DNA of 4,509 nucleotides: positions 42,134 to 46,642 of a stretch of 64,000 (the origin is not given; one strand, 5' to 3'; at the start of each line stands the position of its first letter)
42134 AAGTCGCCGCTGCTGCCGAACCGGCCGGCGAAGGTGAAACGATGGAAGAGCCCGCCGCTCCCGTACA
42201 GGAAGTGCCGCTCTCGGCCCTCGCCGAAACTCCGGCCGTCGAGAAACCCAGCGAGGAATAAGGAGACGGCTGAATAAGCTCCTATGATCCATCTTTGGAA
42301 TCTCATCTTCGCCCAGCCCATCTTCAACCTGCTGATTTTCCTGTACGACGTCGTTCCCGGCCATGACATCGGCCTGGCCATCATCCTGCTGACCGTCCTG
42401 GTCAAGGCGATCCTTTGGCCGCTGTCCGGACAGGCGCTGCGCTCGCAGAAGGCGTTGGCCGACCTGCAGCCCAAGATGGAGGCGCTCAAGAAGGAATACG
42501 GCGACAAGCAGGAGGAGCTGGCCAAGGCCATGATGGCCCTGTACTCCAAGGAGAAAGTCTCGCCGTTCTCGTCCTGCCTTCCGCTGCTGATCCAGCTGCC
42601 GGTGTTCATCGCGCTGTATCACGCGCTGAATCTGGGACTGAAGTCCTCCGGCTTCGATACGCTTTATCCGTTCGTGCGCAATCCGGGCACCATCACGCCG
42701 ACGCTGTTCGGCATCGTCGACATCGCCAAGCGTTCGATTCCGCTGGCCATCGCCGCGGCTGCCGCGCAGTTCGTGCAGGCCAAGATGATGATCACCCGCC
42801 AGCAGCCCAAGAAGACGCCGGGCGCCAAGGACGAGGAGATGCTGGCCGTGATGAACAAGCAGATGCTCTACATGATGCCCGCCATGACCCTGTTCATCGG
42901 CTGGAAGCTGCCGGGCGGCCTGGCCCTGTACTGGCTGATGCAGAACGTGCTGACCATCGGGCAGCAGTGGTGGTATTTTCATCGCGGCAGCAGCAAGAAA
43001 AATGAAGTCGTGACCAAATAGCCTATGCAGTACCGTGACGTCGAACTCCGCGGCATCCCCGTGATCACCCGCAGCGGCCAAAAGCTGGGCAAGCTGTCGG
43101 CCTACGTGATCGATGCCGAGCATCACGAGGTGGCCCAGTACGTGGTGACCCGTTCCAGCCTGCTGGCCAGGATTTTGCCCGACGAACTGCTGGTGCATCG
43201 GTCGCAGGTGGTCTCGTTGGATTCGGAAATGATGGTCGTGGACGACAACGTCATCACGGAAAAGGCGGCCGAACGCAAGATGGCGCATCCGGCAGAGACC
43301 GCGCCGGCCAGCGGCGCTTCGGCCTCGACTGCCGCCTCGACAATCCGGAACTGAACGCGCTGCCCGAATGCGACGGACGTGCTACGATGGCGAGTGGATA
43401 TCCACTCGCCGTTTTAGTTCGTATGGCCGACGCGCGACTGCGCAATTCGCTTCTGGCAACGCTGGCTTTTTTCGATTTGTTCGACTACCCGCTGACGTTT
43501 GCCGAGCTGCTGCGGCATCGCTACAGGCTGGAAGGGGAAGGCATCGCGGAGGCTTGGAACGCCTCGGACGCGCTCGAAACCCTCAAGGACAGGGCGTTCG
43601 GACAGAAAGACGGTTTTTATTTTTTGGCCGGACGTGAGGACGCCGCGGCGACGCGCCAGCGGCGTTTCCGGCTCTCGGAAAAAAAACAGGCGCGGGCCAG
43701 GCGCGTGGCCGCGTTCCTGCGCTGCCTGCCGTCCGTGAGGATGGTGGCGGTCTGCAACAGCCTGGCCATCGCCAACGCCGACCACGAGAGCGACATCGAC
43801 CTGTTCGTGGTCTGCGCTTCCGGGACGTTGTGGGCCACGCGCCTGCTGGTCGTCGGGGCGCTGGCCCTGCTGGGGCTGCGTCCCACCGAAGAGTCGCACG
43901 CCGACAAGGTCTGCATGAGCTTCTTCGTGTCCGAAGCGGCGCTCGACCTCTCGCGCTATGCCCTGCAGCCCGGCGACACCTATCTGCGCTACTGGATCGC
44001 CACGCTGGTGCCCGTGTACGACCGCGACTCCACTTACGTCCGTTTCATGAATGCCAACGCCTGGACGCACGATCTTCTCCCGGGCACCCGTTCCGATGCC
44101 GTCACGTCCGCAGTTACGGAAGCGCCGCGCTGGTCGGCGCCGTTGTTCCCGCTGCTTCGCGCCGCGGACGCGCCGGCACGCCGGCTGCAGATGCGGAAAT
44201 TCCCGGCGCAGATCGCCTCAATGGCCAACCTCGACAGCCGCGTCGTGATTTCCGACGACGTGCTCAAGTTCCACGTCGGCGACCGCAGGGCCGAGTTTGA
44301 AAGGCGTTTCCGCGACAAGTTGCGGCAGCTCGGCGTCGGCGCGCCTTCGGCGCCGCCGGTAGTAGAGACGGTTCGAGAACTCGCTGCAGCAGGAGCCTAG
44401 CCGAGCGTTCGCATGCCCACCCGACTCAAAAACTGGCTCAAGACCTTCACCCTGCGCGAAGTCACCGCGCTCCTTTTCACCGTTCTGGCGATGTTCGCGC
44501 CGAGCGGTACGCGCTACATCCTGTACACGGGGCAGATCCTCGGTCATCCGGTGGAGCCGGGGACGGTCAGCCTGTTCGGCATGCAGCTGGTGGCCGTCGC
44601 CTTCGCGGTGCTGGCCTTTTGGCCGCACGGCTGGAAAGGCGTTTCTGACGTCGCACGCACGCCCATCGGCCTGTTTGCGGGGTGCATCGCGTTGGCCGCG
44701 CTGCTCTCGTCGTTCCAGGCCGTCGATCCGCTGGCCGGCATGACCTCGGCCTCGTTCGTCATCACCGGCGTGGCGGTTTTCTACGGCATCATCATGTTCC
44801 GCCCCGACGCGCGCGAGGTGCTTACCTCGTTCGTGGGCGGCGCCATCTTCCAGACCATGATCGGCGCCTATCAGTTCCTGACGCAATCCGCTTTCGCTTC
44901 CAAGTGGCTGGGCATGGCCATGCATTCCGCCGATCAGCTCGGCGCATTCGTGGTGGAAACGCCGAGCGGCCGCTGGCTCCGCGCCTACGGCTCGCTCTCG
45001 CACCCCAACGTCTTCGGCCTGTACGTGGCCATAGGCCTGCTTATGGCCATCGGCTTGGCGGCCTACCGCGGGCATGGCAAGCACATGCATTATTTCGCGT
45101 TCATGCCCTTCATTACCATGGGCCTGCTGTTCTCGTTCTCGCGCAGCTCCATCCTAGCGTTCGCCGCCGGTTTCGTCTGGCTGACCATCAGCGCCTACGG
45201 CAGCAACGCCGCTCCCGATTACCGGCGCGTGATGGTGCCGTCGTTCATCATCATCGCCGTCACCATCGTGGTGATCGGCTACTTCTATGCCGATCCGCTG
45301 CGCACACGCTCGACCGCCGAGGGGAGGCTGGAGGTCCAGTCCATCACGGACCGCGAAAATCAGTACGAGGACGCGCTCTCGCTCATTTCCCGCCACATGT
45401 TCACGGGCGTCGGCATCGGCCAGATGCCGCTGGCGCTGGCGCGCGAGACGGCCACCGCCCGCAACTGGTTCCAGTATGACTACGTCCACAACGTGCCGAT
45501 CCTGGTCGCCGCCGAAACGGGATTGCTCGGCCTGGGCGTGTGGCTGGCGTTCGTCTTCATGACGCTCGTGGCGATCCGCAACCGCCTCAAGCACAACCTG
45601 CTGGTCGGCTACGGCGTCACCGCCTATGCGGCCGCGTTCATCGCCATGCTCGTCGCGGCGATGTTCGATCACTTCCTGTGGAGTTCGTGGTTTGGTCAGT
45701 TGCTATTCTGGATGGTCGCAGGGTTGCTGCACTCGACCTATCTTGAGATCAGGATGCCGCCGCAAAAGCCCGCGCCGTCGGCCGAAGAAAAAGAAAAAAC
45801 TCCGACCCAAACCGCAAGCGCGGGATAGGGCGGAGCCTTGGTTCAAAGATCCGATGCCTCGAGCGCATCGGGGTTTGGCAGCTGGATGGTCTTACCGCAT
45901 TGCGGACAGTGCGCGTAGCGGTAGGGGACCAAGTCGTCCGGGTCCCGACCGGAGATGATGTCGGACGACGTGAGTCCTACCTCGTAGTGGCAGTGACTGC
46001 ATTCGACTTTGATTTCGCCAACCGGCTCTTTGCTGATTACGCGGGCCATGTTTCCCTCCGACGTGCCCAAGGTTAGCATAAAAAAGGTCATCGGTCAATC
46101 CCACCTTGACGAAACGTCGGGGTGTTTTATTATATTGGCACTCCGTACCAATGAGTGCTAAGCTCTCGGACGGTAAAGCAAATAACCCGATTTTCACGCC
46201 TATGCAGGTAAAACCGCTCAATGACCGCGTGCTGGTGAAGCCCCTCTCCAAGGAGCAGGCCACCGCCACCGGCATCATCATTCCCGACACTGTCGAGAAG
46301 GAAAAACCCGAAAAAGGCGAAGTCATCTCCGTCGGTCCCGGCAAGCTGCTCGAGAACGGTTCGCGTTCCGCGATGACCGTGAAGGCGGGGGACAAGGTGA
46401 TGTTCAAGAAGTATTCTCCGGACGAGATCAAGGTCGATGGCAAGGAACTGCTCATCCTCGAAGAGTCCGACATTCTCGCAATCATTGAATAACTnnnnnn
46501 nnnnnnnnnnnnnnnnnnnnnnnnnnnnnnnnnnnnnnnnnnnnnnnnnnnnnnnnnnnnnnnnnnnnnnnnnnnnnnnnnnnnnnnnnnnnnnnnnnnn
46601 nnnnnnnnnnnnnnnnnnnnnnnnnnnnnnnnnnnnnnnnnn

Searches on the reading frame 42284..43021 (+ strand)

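Call 60: search_protein_families(library=pfam, proteins=[window:42284-43021:+], max_evalue=0.01)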
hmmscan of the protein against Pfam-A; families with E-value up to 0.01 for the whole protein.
window:42284-43021:+ (245 aa): 1 family
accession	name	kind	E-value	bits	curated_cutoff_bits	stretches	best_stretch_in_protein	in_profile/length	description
PF02096.25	60KD_IMP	-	5.2e-52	176.5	35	1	30-231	2-161/163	60Kd inner membrane protein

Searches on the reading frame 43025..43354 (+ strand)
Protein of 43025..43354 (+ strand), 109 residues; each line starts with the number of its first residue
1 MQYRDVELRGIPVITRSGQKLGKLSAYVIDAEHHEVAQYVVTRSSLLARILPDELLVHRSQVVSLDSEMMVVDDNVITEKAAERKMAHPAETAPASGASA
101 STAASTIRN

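Call 60: search_protein_families(library=pfam, proteins=[window:43025-43354:+], max_evalue=0.01)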
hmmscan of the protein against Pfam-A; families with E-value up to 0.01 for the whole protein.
window:43025-43354:+ (109 aa): 1 family
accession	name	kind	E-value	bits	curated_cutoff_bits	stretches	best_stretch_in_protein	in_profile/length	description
PF05239.21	PRC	-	3.5e-06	27.4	21.2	1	2-74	3-73/78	PRC-barrel domain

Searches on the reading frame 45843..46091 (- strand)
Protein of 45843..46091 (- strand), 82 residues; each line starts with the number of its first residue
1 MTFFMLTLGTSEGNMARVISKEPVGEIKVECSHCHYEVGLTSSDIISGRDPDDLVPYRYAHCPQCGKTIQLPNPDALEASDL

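Call 60: search_protein_families(library=pfam, proteins=[window:45843-46091:-], max_evalue=0.01)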
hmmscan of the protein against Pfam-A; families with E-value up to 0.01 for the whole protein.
window:45843-46091:- (82 aa): 2 families
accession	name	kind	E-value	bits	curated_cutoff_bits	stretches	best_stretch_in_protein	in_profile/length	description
PF24485.1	zf-C2H2_DHX34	-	0.0018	18.7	27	0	61-75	3-17/25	DHX34-like, C2H2-type zinc finger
PF24460.1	DUF7575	-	0.0074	16.1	28.5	0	60-68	4-12/28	Domain of unknown function (DUF7575)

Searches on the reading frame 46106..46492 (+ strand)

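Call 60: search_protein_families(library=pfam, proteins=[window:46106-46492:+], max_evalue=0.01)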
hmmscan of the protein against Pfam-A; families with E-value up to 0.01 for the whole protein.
window:46106-46492:+ (128 aa): 1 family
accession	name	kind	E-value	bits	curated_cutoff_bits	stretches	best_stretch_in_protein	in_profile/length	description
PF00166.26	Cpn10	-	4.5e-32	110.4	21.1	1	35-127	2-93/93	Chaperonin 10 Kd subunit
